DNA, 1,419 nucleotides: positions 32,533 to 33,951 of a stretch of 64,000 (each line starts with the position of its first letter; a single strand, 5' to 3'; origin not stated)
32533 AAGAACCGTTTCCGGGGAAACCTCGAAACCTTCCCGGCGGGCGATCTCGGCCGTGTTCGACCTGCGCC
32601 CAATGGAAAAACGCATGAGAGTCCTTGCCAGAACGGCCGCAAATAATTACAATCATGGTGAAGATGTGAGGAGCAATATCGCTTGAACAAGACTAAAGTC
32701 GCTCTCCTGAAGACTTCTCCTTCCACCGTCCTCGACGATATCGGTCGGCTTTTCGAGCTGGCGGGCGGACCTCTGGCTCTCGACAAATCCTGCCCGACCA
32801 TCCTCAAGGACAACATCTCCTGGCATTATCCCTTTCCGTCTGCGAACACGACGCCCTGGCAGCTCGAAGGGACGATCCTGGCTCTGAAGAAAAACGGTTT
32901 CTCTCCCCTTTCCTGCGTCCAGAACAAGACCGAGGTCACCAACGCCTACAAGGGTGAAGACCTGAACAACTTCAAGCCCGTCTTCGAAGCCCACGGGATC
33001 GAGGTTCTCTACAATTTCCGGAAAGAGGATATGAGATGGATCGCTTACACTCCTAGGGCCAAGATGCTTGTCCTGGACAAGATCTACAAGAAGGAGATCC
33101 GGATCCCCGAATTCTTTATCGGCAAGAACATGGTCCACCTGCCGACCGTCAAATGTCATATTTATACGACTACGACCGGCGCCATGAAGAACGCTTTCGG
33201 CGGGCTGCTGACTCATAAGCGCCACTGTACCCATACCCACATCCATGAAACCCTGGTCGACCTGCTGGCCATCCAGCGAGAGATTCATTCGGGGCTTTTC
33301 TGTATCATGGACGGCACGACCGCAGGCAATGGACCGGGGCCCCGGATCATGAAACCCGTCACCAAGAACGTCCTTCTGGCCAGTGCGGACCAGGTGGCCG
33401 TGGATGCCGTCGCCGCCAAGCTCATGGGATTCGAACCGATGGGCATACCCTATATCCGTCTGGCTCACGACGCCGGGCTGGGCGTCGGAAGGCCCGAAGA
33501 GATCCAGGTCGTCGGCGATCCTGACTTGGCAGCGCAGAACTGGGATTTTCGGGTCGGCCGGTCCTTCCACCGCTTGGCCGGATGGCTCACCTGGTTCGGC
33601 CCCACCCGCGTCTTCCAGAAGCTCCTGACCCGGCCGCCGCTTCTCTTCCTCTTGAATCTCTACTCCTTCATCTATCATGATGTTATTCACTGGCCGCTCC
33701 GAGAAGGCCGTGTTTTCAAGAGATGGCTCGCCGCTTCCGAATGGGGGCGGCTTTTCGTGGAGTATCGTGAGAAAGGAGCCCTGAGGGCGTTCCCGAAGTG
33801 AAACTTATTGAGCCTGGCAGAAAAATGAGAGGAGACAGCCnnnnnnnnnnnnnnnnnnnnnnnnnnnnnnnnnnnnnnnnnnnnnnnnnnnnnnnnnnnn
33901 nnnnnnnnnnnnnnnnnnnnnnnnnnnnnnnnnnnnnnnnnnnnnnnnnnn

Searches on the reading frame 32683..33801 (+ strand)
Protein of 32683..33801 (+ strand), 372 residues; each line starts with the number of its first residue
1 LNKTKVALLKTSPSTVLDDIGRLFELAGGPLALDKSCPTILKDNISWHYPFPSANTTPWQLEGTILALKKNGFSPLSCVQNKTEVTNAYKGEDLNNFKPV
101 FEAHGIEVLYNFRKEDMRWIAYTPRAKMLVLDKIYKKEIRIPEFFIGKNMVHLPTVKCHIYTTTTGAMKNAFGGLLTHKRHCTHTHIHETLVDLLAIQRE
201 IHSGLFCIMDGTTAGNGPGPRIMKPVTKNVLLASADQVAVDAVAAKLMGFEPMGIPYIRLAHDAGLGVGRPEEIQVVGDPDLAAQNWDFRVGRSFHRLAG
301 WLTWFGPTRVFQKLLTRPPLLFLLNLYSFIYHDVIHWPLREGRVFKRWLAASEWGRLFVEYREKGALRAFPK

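Call 3: search_protein_families(library=pfam, proteins=[window:32683-33801:+])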
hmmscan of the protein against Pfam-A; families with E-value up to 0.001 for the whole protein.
window:32683-33801:+ (372 aa): 1 family
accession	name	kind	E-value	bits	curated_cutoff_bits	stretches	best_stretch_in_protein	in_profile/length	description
PF04015.17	DUF362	-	1.2e-22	81.4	24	1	41-246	3-200/200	Domain of unknown function (DUF362)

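Call 4: search_protein_families(library=ncbifam, proteins=[window:32683-33801:+])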
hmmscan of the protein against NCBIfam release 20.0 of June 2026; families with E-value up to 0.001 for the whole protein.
window:32683-33801:+ (372 aa): 1 family
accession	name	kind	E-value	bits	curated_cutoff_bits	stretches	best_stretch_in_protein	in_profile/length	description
NF052623.1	Npun_F2552_fam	equivalog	1.2e-08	34.7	500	1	150-278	138-268/314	Npun_F2552 family protein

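Call 17: search_solved_structures(query=window:32683-33801:+, max_evalue=0.01)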
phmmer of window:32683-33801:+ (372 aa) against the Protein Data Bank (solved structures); distinct sequences matched with E-value up to 0.01: 2.
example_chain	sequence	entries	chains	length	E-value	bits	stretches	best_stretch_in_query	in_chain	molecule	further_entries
6y7o_A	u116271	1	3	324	0.00053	22.4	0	272-301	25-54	Tako8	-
6g6m_A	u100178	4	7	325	0.00054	22.4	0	272-301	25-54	Tako8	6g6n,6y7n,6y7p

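Call 22: find_related_loci(query=window:32683-33801:+, collection=metagenome_contigs, flank=8000)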
Query window:32683-33801:+ (372 aa) in metagenome_contigs; peptide patterns used: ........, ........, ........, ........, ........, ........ (x = any residue, [..] = any of these).
599 stretches matched a pattern (row limit reached: there are more); 572 encode a relative of the query (tblastn E <= 1e-3); the best 80 are kept; 80 distinct loci.
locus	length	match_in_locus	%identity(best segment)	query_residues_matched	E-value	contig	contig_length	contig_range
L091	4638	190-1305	90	1-372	0e+0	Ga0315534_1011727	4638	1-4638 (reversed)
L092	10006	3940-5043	85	1-368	0e+0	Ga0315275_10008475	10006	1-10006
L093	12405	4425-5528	81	1-368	0e+0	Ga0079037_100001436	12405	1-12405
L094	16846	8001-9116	82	1-372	0e+0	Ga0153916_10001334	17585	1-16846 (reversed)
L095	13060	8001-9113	83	1-371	0e+0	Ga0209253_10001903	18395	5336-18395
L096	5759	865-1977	82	1-371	0e+0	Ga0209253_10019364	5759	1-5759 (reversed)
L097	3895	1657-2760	80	1-368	0e+0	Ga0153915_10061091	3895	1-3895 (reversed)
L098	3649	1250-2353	79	1-368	0e+0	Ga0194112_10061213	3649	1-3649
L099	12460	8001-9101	77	1-367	0e+0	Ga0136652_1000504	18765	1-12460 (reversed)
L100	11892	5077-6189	80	1-371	0e+0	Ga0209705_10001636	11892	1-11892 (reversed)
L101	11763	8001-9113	80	1-371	0e+0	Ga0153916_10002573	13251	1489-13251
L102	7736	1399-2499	81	1-367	0e+0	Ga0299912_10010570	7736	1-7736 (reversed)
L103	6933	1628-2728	81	1-367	0e+0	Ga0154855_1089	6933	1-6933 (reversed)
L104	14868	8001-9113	76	1-371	0e+0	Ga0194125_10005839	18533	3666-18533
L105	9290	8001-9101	76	1-367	0e+0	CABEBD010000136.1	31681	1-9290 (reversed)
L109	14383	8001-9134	76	3-372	0e+0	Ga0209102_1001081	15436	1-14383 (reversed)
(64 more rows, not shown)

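Call 35: search_protein_families(library=ncbifam, proteins=[L099:9326-10513:+, L099:6524-7942:+, L099:10327-12159:+, L099:5126-6262:-, L109:9131-10357:-, L109:4979-6751:-, L109:3935-4936:-, L109:3087-3896:+], max_evalue=1e-10)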
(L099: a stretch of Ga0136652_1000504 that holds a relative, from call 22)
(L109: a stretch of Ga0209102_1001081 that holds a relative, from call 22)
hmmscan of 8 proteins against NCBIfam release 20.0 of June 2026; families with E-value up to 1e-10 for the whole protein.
L099:9326-10513:+ (395 aa): 11 families
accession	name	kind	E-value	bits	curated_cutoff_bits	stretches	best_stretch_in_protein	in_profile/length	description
NF047600.1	SerpalmtaseCFB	equivalog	1e-141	472.2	640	1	5-392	6-393/395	serine palmitoyltransferase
TIGR01825.1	gly_Cac_T_rel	subfamily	3.8e-117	391.2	535.4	1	21-394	12-385/385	BioF/Kbl family PLP-dependent acyltransferase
NF005394.0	PRK06939.1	equivalog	7.9e-117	390.3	460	1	18-393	17-396/397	glycine C-acetyltransferase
NF047599.1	SerpalmtaseBetaP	equivalog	1.9e-116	389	500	1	28-391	31-393/394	serine palmitoyltransferase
TIGR00858.1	bioF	equivalog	5.4e-115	384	426.45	1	29-383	8-363/365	8-amino-7-oxononanoate synthase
NF047603.1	SerpalmtaseAlphaP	equivalog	2.3e-102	342.7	670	1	34-391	37-396/399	serine palmitoyltransferase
TIGR01822.1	2am3keto_CoA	equivalog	1.7e-101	340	493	1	29-394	24-393/393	glycine C-acetyltransferase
TIGR01821.1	5aminolev_synth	equivalog_domain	1.5e-87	294.1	338.55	1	40-391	42-397/402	5-aminolevulinate synthase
NF005526.0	PRK07179.1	equivalog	1.2e-71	241.5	428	1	42-392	54-400/407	alpha-hydroxyketone-type quorum-sensing autoinducer synthase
NF005697.0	PRK07505.1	subfamily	5e-39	134.1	342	1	14-389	21-400/405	hypothetical protein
NF004608.1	PRK05937.1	equivalog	1.5e-37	129.3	399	1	74-297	41-266/366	8-amino-7-oxononanoate synthase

L099:6524-7942:+ (472 aa): 8 families
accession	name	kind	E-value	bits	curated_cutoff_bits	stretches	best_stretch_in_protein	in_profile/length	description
NF010378.0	PRK13805.1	equivalog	2.6e-168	561.6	951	1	5-456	17-468/872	bifunctional acetaldehyde-CoA/alcohol dehydrogenase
TIGR02518.1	EutH_ACDH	equivalog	6.7e-140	467.2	620.1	1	5-438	11-442/488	acetaldehyde dehydrogenase (acetylating)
NF047625.1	AcylSulfactDhSauS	equivalog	1.5e-88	297.6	600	1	5-440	7-443/464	acylating sulfoacetaldehyde dehydrogenase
NF011927.0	PRK15398.1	subfamily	1.1e-62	212.3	403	1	5-423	39-446/465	aldehyde dehydrogenase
NF001221.0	PRK00197.1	equivalog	1.1e-19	70.5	289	1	94-263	112-280/418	glutamate-5-semialdehyde dehydrogenase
TIGR00407.1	proA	equivalog_domain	6.8e-18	64.7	317.45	1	92-401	97-368/398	glutamate-5-semialdehyde dehydrogenase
NF040648.1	lactal_redase_Meth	equivalog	2.4e-11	43.3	650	1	8-395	39-426/463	lactaldehyde dehydrogenase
NF006915.0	PRK09406.1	equivalog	3.9e-11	42.5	730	1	95-392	120-418/457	NADP-dependent succinic semialdehyde dehydrogenase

L099:10327-12159:+ (610 aa): 0 families

L099:5126-6262:- (378 aa): 8 families
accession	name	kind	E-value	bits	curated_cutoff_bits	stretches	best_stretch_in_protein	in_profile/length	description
TIGR01736.1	FGAM_synth_II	equivalog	1.1e-52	179.4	525.75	1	54-365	51-351/718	phosphoribosylformylglycinamidine synthase subunit PurL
NF002290.1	PRK01213.1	equivalog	1.9e-52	178.4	648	2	244-370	229-355/723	phosphoribosylformylglycinamidine synthase subunit PurL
NF010690.0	PRK14090.1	equivalog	1.5e-29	102.8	1047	1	153-365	113-333/601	phosphoribosylformylglycinamidine synthase subunit PurL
TIGR01857.1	FGAM-synthase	equivalog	1.6e-19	69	1057.05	1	196-360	421-593/1239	phosphoribosylformylglycinamidine synthase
NF003672.0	PRK05297.1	equivalog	7.6e-17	60.1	783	0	248-354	480-586/1290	phosphoribosylformylglycinamidine synthase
TIGR01735.1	FGAM_synt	equivalog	1.4e-13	49.3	1123.05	0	249-358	484-593/1307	phosphoribosylformylglycinamidine synthase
TIGR04049.1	AIR_rel_sll0787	hypoth_equivalog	2.7e-12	46.4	321.3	0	149-359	105-305/318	sll0787 family AIR synthase-like protein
NF004351.0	PRK05731.1-4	equivalog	1.1e-11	44.4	324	0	151-259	109-214/321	thiamine-phosphate kinase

L109:9131-10357:- (408 aa): 10 families
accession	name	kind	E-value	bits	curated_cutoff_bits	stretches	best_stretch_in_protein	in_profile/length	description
TIGR03469.1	HpnB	hypoth_equivalog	2.4e-56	191.4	379.25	2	23-192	26-204/386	hopene-associated glycosyltransferase HpnB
NF045692.1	OglycostaseCruG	equivalog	5.3e-33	114.5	600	1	14-175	15-179/386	2'-O-glycosyltransferase CruG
TIGR03937.1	PgaC_IcaA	equivalog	8e-20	71.2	422.3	1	27-145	33-147/407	poly-beta-1,6-N-acetyl-D-glucosamine synthase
TIGR03472.1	HpnI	equivalog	2.5e-15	56.2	310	0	23-96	25-98/373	bacteriohopanetetrol glucosamine biosynthesis glycosyltransferase HpnI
TIGR04283.1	glyco_like_mftF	equivalog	1.1e-14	54.6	182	1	41-151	1-100/221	TIGR04283 family arsenosugar biosynthesis glycosyltransferase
NF007482.0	PRK10073.1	equivalog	4.7e-14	52.1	423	1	39-137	6-99/334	glycosyltransferase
TIGR03965.1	mycofact_glyco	equivalog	1.3e-13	50.7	280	1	30-149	64-180/467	mycofactocin biosynthesis glycosyltransferase MftF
NF041875.1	EPS_EpsD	equivalog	2.8e-13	50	370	1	41-145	1-101/325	exopolysaccharide biosynthesis glycosyltransferase EpsD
NF047683.1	TeichurnBiosyTuaG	equivalog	4.4e-12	46.2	400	1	38-146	5-109/252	teichuronic acid biosynthesis protein TuaG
NF050050.1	ProtGlycPglI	equivalog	1.7e-11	44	500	1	39-146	2-106/306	GalNAc(5)-diNAcBac-PP-undecaprenol beta-1,3-glucosyltransferase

L109:4979-6751:- (590 aa): 1 family
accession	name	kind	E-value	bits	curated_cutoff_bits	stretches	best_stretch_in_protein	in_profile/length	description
NF003253.0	PRK04210.1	equivalog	2e-240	799.4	504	1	5-588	23-607/612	phosphoenolpyruvate carboxykinase (GTP)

L109:3935-4936:- (333 aa): 1 family
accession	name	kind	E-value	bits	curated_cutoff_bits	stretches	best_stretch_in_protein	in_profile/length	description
TIGR03035.1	trp_arylform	equivalog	2e-23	83.5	223.05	1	100-183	2-83/206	arylformamidase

L109:3087-3896:+ (269 aa): 1 family
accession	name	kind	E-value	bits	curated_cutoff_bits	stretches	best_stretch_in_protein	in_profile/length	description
NF047646.1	REP_Tyr_transpos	equivalog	1.2e-19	70.6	80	1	10-147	2-146/146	REP-associated tyrosine transposase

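Call 54: find_homologous_proteins(query=window:32683-33801:+)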
Query window:32683-33801:+ (372 aa): 8000 proteins with E <= 0.001 among 8000 candidates; the best 120 are listed.
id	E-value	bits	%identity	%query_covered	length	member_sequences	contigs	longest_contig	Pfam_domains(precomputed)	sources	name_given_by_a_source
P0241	2.3e-252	855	97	100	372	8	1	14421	PF04015.18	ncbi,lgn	ncbi:MAG: DUF362 domain-containing protein [Candidatus Aminicenantales bacterium]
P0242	6.2e-239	811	91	100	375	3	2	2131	PF04015.18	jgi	jgi:uncharacterized protein (DUF362 family)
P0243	1.9e-238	809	90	100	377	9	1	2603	PF04015.18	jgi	jgi:uncharacterized protein (DUF362 family)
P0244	1.0e-231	787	88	99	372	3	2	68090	PF04015.18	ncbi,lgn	-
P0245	2.7e-231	785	88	99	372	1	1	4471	PF04015.18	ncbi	-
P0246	4.0e-231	785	88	100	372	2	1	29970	PF04015.18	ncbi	-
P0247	3.3e-224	762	86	99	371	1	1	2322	PF04015.18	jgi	jgi:uncharacterized protein (DUF362 family)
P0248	2.8e-223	759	86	100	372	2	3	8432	PF04015.18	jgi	jgi:uncharacterized protein (DUF362 family)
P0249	3.3e-220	749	86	97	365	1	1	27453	PF04015.18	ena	-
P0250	3.0e-219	746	83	100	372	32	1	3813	PF04015.18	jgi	jgi:uncharacterized protein (DUF362 family)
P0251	2.7e-218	743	83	99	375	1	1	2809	PF04015.18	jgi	jgi:uncharacterized protein (DUF362 family)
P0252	2.2e-217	740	83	99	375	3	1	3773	PF04015.18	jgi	-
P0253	2.6e-217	739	86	97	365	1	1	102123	PF04015.18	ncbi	-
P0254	5.1e-217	738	81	100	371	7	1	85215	PF04015.18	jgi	jgi:uncharacterized protein (DUF362 family)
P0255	7.6e-217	738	82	100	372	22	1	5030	PF04015.18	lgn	-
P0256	1.9e-216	737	82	100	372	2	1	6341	PF04015.18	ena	-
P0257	3.0e-216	736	81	100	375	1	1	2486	PF04015.18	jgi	jgi:uncharacterized protein (DUF362 family)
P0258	6.3e-216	735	83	99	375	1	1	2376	PF04015.18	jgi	jgi:uncharacterized protein (DUF362 family)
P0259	3.1e-215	733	80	100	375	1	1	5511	PF04015.18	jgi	jgi:uncharacterized protein (DUF362 family)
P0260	2.5e-214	730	82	99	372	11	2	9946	PF04015.18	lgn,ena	-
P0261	1.9e-212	723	78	100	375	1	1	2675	PF04015.18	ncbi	-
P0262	5.9e-211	719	80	99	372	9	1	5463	PF04015.18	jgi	jgi:uncharacterized protein (DUF362 family)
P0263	6.3e-211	718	80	100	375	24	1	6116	PF04015.18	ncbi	-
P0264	1.6e-210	717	81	99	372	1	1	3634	PF04015.18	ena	-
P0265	7.8e-210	715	80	99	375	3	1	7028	PF04015.18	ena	-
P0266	1.1e-209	714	81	98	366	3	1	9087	PF04015.18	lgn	-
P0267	1.8e-209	714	81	99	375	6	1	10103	PF04015.18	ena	-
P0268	6.4e-209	712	79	98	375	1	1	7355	PF04015.18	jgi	jgi:uncharacterized protein (DUF362 family)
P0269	6.4e-209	712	80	100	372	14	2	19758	PF04015.18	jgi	jgi:uncharacterized protein (DUF362 family)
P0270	8.7e-208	708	79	99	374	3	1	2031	PF04015.18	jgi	jgi:uncharacterized protein (DUF362 family)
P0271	9.5e-207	705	78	100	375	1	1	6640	PF04015.18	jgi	jgi:uncharacterized protein (DUF362 family)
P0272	6.1e-206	702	78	98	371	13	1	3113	PF04015.18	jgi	jgi:uncharacterized protein (DUF362 family)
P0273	1.0e-204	698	77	99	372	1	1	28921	PF04015.18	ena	-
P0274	1.1e-203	695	77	99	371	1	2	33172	PF04015.18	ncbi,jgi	-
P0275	1.6e-203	694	76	99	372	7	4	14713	PF04015.18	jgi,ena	-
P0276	1.3e-202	691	76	99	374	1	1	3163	PF04015.18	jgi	jgi:uncharacterized protein (DUF362 family)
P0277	3.9e-202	690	79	98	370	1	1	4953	PF04015.18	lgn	-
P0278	7.5e-201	685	76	99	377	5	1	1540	PF04015.18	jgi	jgi:uncharacterized protein (DUF362 family)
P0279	1.1e-200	685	75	98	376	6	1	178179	PF04015.18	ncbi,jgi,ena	ncbi:MAG: DUF362 domain-containing protein [Candidatus Aminicenantales bacterium]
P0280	1.8e-200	684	76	99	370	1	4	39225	PF04015.18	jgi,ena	-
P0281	3.0e-200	683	76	98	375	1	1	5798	PF04015.18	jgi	-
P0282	6.2e-200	682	75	99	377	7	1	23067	PF04015.18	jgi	jgi:uncharacterized protein (DUF362 family)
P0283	6.2e-200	682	77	98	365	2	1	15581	PF04015.18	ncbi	-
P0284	2.7e-199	680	76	99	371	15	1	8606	PF04015.18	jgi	-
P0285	4.6e-199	679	78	97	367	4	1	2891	PF04015.18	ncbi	-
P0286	8.0e-199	679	75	99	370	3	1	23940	PF04015.18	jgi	jgi:uncharacterized protein (DUF362 family)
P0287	9.6e-199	678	75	98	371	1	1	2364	PF04015.18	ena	-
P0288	1.0e-198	678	75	99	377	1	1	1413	PF04015.18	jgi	jgi:uncharacterized protein (DUF362 family)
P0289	1.2e-198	678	75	99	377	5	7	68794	PF04015.18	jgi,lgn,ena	jgi:uncharacterized protein (DUF362 family)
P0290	2.6e-198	677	75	98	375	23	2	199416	PF04015.18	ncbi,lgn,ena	-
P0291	3.7e-197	673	73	99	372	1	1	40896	PF04015.18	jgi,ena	-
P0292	3.8e-197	673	73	99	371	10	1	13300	PF04015.18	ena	-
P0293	5.5e-196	669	73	99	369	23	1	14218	PF04015.18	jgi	jgi:uncharacterized protein (DUF362 family)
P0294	1.1e-195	668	72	99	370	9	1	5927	PF04015.18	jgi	jgi:uncharacterized protein (DUF362 family)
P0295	1.5e-195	668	74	99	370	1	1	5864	PF04015.18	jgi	jgi:uncharacterized protein (DUF362 family)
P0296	2.6e-195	667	73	99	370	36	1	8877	PF04015.18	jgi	jgi:uncharacterized protein (DUF362 family)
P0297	2.8e-195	667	73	99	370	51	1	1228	PF04015.18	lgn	-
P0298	2.9e-195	667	73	99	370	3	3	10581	PF04015.18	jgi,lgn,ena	-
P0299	6.2e-195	666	74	99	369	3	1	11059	PF04015.18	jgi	jgi:uncharacterized protein (DUF362 family)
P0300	6.7e-195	666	72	99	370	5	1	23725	PF04015.18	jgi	-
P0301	8.0e-195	665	72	99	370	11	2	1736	PF04015.18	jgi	jgi:uncharacterized protein (DUF362 family)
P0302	5.5e-194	663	72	99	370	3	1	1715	PF04015.18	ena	-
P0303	6.4e-194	662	72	99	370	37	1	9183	PF04015.18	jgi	jgi:uncharacterized protein (DUF362 family)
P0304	1.1e-193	662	74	99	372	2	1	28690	PF04015.18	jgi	-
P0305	1.2e-193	662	71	99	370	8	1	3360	PF04015.18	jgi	-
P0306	1.3e-193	661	73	99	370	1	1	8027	PF04015.18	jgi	jgi:uncharacterized protein (DUF362 family)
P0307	1.7e-193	661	73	99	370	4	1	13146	PF04015.18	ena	-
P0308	1.7e-193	661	72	99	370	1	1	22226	PF04015.18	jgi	jgi:uncharacterized protein (DUF362 family)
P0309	3.5e-193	660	73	99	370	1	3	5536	PF04015.18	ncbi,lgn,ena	-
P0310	3.2e-192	657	71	99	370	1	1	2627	PF04015.18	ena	-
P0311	6.0e-192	656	72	99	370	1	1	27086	PF04015.18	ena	-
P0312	1.4e-191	655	71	99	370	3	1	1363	PF04015.18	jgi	jgi:uncharacterized protein (DUF362 family)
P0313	2.0e-191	654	73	99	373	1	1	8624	PF04015.18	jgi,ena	-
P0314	2.3e-191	654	72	99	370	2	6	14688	PF04015.18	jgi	jgi:uncharacterized protein (DUF362 family)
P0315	4.3e-191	653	72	99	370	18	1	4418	PF04015.18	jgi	-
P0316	4.5e-191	653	73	99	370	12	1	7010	PF04015.18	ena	-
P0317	5.9e-191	653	71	99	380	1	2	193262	PF04015.18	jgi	jgi:uncharacterized protein (DUF362 family)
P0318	6.7e-191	653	74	98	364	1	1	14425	PF04015.18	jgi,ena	-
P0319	7.7e-191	652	72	99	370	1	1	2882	PF04015.18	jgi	jgi:uncharacterized protein (DUF362 family)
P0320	1.3e-190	652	71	99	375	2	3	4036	PF04015.18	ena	-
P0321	1.6e-190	651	73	100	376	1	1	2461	PF04015.18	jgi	-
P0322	4.2e-190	650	72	99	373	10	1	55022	PF04015.18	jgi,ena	-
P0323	8.4e-190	649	74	99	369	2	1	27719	PF04015.18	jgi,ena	-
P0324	2.4e-189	647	71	98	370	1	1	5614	PF04015.18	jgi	jgi:uncharacterized protein (DUF362 family)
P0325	3.9e-189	647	71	99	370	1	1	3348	PF04015.18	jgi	jgi:uncharacterized protein (DUF362 family)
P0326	4.8e-189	646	71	97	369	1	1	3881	PF04015.18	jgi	jgi:uncharacterized protein (DUF362 family)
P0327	5.2e-189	646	74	96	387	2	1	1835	PF04015.18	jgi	-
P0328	6.8e-189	646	70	100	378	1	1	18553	PF04015.18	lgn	-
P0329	1.1e-188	645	71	99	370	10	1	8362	PF04015.18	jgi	jgi:uncharacterized protein (DUF362 family)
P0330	1.6e-188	645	73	99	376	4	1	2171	PF04015.18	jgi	jgi:uncharacterized protein (DUF362 family)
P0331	5.3e-188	643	72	99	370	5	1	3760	PF04015.18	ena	-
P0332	1.1e-187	642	69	99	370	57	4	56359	PF04015.18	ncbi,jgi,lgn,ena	-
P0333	1.1e-187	642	72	98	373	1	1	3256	PF04015.18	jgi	jgi:uncharacterized protein (DUF362 family)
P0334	1.3e-187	642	72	99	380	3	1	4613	PF04015.18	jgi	jgi:uncharacterized protein (DUF362 family)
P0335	2.1e-187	641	73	98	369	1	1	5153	PF04015.18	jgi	jgi:uncharacterized protein (DUF362 family)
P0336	3.2e-187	640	71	97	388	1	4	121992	PF04015.18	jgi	jgi:uncharacterized protein (DUF362 family)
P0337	3.6e-187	640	71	99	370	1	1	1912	PF04015.18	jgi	jgi:uncharacterized protein (DUF362 family)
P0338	1.2e-186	639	72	98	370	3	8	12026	PF04015.18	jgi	jgi:uncharacterized protein (DUF362 family)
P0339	1.8e-186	638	71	99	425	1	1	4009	PF04015.18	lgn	-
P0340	1.9e-186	638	70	99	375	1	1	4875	PF04015.18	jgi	jgi:uncharacterized protein (DUF362 family)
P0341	4.4e-186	637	72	97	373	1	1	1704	PF04015.18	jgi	jgi:uncharacterized protein (DUF362 family)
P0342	4.7e-186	637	70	98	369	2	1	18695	PF04015.18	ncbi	-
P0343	6.8e-186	636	70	100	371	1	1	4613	PF04015.18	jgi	jgi:uncharacterized protein (DUF362 family)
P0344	7.7e-186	636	72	99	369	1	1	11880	PF04015.18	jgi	jgi:uncharacterized protein (DUF362 family)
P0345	1.3e-185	635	70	99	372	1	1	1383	PF04015.18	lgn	-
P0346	1.5e-185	635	73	97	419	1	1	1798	PF04015.18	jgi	jgi:uncharacterized protein (DUF362 family)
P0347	1.5e-185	635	71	99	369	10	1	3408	PF04015.18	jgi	-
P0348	3.5e-185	634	71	97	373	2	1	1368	PF04015.18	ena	-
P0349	4.2e-185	633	73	97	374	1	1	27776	PF04015.18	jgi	jgi:uncharacterized protein (DUF362 family)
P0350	5.4e-185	633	71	98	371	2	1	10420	PF04015.18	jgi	jgi:uncharacterized protein (DUF362 family)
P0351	5.4e-185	633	71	98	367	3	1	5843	PF04015.18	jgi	jgi:uncharacterized protein (DUF362 family)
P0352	8.3e-185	632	72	98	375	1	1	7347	PF04015.18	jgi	jgi:uncharacterized protein (DUF362 family)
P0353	8.9e-185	632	71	99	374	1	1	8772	PF04015.18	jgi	jgi:uncharacterized protein (DUF362 family)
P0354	1.3e-184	632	72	99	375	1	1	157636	PF04015.18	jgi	jgi:uncharacterized protein (DUF362 family)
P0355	1.6e-184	632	72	98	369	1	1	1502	PF04015.18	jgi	jgi:uncharacterized protein (DUF362 family)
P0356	1.7e-184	631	69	100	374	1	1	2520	PF04015.18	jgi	jgi:uncharacterized protein (DUF362 family)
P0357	3.9e-184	630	72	99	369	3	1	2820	PF04015.18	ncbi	-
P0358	6.7e-184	629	70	98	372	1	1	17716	PF04015.18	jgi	jgi:uncharacterized protein (DUF362 family)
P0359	8.1e-184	629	71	99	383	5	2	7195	PF04015.18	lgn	-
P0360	1.3e-183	629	72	97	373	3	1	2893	PF04015.18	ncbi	-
